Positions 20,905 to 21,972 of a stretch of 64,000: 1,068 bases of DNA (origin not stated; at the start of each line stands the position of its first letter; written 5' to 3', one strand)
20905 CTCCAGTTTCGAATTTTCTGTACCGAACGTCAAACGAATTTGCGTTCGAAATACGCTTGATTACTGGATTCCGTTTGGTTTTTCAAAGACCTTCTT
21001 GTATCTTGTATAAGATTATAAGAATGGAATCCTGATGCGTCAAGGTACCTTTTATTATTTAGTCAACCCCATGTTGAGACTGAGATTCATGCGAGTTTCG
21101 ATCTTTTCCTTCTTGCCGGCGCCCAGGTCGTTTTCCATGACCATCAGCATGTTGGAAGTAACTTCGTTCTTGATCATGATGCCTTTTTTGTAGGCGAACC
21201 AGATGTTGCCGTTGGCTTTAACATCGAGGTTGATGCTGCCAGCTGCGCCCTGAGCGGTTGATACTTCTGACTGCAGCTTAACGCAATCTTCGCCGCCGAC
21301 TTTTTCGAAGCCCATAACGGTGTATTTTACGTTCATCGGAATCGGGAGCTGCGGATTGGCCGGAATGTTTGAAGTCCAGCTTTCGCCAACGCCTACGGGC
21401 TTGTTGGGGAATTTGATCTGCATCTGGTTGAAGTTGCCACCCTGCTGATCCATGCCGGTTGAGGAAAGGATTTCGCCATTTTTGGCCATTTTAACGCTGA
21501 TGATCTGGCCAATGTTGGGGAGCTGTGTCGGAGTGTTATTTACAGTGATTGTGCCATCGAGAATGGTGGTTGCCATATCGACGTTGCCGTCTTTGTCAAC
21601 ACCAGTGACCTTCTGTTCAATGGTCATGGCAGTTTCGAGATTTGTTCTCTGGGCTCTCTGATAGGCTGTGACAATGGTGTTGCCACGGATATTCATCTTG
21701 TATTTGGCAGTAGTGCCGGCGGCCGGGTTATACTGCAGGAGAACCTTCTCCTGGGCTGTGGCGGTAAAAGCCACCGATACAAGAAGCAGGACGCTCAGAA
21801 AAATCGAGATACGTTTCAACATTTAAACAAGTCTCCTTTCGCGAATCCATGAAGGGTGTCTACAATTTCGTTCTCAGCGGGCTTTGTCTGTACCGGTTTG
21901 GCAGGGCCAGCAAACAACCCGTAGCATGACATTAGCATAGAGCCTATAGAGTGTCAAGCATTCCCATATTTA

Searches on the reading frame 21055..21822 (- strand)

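Call 42: search_protein_families(library=pfam, proteins=[window:21055-21822:-], max_evalue=0.00001)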
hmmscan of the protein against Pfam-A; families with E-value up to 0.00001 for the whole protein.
window:21055-21822:- (255 aa): 1 family
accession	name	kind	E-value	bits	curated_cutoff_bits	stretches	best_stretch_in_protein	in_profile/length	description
PF19777.4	DUF6263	-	2.1e-08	34.5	26.7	1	130-210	104-190/196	Family of unknown function (DUF6263)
